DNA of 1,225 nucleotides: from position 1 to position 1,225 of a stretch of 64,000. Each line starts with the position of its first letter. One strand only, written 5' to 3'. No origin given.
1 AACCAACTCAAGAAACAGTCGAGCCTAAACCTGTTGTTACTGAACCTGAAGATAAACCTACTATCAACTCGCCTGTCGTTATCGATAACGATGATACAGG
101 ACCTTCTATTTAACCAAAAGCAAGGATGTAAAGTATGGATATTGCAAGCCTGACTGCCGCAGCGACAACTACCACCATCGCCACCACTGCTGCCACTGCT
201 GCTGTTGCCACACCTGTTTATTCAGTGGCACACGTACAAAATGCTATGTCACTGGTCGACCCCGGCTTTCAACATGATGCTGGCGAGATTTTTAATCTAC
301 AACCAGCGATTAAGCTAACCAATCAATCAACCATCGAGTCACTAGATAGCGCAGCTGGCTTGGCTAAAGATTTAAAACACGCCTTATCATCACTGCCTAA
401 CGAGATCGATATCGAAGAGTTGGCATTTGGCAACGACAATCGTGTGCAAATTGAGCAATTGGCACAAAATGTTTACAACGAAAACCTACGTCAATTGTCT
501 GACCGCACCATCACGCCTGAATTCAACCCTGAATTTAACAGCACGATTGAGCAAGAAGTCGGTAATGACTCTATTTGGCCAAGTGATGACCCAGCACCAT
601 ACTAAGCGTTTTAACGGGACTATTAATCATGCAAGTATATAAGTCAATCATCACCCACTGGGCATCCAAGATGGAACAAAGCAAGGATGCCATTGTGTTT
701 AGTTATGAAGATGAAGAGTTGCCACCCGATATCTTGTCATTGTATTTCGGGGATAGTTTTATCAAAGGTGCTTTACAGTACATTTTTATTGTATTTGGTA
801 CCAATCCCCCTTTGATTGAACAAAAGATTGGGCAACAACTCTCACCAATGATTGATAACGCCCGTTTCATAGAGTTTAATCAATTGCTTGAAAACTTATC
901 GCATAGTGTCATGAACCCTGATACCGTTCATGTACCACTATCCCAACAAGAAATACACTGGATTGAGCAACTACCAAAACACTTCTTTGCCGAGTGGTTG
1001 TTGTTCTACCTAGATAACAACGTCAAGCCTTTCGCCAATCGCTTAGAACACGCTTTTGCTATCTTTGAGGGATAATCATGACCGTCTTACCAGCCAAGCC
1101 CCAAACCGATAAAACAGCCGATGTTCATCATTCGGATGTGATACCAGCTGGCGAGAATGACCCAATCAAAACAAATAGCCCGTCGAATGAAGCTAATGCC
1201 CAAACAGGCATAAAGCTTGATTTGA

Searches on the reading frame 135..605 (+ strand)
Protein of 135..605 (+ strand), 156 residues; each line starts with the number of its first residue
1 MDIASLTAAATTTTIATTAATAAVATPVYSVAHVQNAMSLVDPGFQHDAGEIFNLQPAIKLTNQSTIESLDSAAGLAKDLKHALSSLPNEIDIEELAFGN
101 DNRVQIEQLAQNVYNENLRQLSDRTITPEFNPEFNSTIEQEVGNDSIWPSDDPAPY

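Call 12: search_protein_families(library=ncbifam, proteins=[window:135-605:+], max_evalue=0.01)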
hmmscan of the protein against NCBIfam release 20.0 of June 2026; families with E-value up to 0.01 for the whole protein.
window:135-605:+ (156 aa): 0 families

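Call 14: search_protein_families(library=pfam, proteins=[window:135-605:+], max_evalue=0.1)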
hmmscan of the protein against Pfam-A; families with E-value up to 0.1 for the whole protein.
window:135-605:+ (156 aa): 1 family
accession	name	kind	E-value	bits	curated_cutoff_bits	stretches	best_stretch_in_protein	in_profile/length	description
PF12886.12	TORC_C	-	0.012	16.3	26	1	70-110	7-47/75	Transducer of regulated CREB activity, C terminus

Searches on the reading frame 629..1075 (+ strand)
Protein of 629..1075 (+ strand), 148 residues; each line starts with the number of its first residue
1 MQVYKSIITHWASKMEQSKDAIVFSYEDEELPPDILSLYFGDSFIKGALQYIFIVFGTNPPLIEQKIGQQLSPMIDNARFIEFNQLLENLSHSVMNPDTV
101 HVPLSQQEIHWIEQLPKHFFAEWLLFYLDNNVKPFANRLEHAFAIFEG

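Call 12: search_protein_families(library=ncbifam, proteins=[window:629-1075:+], max_evalue=0.01)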
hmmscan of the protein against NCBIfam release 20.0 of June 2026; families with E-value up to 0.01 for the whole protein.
window:629-1075:+ (148 aa): 0 families

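Call 14: search_protein_families(library=pfam, proteins=[window:629-1075:+], max_evalue=0.1)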
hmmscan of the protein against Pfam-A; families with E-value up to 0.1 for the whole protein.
window:629-1075:+ (148 aa): 0 families

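Call 53: search_solved_structures(query=window:629-1075:+, max_evalue=10)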
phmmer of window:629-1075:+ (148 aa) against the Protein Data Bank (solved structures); distinct sequences matched with E-value up to 10: 0.
